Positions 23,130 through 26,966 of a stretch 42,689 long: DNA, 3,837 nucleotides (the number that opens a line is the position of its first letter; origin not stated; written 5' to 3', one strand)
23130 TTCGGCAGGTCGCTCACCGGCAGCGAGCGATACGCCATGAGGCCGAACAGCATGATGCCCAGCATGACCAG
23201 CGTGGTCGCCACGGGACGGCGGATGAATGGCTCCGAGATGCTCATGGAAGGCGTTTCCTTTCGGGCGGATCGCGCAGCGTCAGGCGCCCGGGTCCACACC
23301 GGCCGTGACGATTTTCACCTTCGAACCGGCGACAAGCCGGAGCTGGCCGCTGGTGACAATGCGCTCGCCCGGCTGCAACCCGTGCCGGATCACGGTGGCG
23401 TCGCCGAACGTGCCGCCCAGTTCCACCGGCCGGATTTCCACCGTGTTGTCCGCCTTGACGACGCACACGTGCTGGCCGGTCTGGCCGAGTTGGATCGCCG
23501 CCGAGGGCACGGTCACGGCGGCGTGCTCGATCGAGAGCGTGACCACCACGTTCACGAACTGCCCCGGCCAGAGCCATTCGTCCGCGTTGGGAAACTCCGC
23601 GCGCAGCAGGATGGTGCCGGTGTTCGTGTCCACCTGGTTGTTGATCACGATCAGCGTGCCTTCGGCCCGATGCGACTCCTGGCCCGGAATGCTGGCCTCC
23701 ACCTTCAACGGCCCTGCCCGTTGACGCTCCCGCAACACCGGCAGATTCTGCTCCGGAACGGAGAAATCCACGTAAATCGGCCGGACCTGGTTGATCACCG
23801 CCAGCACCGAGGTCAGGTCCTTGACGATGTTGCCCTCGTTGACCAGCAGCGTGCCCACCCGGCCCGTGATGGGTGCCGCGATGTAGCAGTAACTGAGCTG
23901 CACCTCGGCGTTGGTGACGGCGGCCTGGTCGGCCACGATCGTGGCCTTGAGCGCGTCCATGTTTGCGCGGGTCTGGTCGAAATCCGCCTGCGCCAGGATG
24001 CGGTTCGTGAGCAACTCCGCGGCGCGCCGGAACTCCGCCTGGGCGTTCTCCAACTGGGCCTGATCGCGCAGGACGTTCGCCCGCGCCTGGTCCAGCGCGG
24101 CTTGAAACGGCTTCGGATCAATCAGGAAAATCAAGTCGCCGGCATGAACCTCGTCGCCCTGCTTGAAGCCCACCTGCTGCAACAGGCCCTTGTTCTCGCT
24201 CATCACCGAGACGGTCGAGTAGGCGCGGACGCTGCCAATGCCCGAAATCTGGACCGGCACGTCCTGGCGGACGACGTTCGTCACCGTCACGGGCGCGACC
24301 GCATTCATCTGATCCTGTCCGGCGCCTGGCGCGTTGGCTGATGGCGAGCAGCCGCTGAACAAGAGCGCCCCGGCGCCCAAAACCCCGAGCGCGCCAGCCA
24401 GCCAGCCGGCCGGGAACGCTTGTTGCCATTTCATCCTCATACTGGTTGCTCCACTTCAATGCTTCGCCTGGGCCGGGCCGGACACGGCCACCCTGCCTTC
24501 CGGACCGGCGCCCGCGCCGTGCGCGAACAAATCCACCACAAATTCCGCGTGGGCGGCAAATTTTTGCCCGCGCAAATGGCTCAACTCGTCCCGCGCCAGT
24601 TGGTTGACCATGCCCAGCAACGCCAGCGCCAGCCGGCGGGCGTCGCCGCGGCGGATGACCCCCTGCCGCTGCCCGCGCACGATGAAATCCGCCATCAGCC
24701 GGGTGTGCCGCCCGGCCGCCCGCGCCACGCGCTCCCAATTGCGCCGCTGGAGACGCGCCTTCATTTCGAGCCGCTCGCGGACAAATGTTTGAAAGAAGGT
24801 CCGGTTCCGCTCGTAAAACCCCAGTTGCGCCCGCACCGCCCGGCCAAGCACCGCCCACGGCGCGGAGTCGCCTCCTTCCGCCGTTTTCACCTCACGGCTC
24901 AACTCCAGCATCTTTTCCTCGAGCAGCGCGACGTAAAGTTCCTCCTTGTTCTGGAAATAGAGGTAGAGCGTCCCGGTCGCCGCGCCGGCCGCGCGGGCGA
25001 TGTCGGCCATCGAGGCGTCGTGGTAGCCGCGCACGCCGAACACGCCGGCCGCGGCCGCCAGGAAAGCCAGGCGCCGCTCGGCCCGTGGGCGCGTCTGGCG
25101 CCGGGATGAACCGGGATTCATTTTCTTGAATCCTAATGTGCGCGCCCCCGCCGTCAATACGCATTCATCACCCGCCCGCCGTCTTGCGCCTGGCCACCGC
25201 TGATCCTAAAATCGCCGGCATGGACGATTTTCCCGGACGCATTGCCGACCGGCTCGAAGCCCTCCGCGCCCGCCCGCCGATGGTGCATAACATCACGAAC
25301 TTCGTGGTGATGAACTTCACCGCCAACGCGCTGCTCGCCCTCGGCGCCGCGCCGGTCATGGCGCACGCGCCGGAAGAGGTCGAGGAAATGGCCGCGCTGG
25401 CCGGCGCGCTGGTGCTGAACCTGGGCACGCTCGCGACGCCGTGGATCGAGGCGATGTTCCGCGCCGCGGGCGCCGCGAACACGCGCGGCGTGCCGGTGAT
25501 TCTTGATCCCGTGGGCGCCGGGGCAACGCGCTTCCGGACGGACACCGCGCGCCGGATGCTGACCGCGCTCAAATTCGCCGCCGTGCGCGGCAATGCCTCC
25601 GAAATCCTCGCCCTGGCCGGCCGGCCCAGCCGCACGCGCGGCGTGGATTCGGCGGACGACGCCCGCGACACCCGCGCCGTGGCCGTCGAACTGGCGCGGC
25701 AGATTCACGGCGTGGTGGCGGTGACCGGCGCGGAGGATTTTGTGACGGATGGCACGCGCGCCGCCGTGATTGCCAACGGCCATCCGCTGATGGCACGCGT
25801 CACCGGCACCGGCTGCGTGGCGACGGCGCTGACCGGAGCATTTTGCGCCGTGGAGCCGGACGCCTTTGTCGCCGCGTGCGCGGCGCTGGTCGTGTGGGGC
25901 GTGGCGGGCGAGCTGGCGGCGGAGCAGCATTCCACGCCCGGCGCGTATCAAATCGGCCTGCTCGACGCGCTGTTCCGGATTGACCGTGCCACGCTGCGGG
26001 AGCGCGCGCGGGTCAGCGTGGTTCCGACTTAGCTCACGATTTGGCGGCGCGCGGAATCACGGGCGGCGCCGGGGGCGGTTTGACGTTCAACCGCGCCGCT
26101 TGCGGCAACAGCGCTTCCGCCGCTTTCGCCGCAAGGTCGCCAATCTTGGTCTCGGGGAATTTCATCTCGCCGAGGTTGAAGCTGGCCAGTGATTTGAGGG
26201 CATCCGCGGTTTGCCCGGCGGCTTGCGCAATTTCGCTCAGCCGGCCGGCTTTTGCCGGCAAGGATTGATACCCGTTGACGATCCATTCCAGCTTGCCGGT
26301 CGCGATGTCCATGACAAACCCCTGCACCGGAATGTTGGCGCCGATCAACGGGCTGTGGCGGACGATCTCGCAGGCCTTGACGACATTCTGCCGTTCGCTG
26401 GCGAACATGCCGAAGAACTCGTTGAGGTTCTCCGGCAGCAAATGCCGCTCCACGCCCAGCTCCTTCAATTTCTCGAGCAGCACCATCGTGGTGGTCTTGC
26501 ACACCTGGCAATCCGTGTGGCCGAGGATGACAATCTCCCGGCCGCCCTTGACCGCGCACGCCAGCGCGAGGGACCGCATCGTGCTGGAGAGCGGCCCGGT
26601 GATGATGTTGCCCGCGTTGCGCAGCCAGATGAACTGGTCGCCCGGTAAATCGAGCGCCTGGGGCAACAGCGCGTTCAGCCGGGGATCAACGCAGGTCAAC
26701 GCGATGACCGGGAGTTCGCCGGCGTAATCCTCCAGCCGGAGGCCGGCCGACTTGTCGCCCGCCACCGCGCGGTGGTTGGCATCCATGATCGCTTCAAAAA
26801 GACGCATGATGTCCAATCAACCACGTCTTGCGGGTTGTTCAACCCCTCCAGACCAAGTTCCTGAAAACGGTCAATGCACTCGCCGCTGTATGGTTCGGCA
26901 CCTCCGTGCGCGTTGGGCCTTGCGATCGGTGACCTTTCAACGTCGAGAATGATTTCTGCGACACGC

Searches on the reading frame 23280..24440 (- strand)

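Call 23: search_protein_families(library=pfam, proteins=[window:23280-24440:-], max_evalue=0.01)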
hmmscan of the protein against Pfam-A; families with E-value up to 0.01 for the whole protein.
window:23280-24440:- (386 aa): 5 families
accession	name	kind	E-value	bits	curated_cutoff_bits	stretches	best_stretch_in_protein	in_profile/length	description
PF16576.10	HlyD_D23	-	8.6e-18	64.8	30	1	76-296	19-214/214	Barrel-sandwich domain of CusB or HlyD membrane-fusion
PF13437.12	HlyD_3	-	4.7e-09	37.4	22.2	1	187-292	2-105/106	HlyD family secretion protein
PF00529.27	CusB_dom_1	-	5.3e-05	23.8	26.5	1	248-363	12-89/89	Cation efflux system protein CusB domain 1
PF13533.13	Biotin_lipoyl_2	-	0.00024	21.3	29.8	0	85-108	9-32/32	Biotin-lipoyl like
PF00364.28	Biotin_lipoyl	-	0.00027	21.2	22.1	0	77-107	43-73/73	Biotin-requiring enzyme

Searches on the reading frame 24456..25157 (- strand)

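Call 23: search_protein_families(library=pfam, proteins=[window:24456-25157:-], max_evalue=0.01)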
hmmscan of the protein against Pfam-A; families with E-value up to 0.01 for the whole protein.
window:24456-25157:- (233 aa): 2 families
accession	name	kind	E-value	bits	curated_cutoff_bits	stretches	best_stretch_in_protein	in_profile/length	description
PF00440.29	TetR_N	-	7.9e-16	58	24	1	33-78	2-47/47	Bacterial regulatory proteins, tetR family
PF17932.6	TetR_C_24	-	6e-08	33.4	26.4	1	99-189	3-89/114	Tetracyclin repressor-like, C-terminal domain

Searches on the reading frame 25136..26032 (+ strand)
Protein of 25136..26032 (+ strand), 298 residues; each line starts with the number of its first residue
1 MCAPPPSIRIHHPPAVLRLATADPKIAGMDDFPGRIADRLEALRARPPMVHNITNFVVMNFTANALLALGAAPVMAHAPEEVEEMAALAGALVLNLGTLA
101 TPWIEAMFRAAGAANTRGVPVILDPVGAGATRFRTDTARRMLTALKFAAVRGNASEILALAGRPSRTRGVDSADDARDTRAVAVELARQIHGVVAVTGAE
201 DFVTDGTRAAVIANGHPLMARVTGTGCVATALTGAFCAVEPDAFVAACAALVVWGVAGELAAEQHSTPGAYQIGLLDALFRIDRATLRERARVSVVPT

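Call 23: search_protein_families(library=pfam, proteins=[window:25136-26032:+], max_evalue=0.01)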
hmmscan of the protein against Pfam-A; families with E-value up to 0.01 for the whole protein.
window:25136-26032:+ (298 aa): 2 families
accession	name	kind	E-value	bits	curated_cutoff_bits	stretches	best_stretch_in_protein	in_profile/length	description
PF02110.20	HK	-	2.1e-83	279.9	27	1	40-283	1-245/247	Hydroxyethylthiazole kinase family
PF01256.23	Carb_kinase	-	8.2e-07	29.2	27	1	152-269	122-230/242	NAD(P)H-hydrate dehydratase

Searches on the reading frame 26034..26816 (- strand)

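Call 23: search_protein_families(library=pfam, proteins=[window:26034-26816:-], max_evalue=0.01)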
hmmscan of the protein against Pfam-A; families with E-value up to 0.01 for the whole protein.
window:26034-26816:- (260 aa): 1 family
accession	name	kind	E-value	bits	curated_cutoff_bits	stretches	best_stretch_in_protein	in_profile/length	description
PF00484.24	Pro_CA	-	1.2e-11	45.6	25.7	1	38-174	2-154/156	Carbonic anhydrase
